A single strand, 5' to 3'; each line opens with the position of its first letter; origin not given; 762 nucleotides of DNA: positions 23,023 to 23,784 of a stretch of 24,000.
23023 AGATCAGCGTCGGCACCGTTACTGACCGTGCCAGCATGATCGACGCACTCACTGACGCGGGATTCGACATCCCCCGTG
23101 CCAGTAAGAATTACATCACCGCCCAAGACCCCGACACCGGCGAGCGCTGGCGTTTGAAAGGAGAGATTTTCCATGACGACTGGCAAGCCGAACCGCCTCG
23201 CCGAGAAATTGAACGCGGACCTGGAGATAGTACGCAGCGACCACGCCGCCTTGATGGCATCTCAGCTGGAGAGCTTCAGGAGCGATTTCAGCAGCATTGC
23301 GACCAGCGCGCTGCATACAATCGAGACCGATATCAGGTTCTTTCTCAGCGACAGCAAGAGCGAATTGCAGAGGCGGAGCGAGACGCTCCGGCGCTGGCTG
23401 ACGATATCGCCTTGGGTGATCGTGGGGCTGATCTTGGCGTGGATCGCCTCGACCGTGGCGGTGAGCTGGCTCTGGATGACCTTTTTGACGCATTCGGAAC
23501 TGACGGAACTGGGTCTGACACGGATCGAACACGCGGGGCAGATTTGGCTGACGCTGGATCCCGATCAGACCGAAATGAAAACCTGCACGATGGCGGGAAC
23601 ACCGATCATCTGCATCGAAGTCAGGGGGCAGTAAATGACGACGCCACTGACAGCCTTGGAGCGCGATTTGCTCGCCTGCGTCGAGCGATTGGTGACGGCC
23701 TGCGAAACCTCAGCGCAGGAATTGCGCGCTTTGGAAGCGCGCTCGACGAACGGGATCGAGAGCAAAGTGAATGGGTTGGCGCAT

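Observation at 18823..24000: Mosaic integrative mobilizable element combining a P4-type integrase with a ColE1-type mobilization module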

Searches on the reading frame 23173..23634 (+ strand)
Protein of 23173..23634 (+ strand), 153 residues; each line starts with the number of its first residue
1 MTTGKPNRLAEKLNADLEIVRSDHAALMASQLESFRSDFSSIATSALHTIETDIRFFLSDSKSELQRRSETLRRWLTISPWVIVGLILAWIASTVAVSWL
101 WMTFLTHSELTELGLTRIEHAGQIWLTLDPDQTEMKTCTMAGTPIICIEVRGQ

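Call 6: search_protein_families(library=pfam, proteins=[window:23173-23634:+], max_evalue=0.01)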
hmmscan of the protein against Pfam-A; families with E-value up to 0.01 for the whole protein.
window:23173-23634:+ (153 aa): 1 family
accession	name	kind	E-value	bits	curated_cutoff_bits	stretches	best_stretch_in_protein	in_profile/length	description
PF00487.30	FA_desaturase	-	0.0088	16.3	29.7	1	52-132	116-192/253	Fatty acid desaturase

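Call 17: search_protein_families(library=pfam, proteins=[window:23173-23634:+], max_evalue=10)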
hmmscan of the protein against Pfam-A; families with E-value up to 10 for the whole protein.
window:23173-23634:+ (153 aa): 3 families
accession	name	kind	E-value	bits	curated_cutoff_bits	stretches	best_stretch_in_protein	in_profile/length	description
PF00487.30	FA_desaturase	-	0.0088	16.3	29.7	1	52-132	116-192/253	Fatty acid desaturase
PF04048.20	Sec8_N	-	0.028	14.8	26.8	1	8-73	47-110/142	Exocyst complex component Sec8 N-terminal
PF01006.25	HCV_NS4a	-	1.7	8.8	27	1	79-92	1-14/55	Hepatitis C virus non-structural protein NS4a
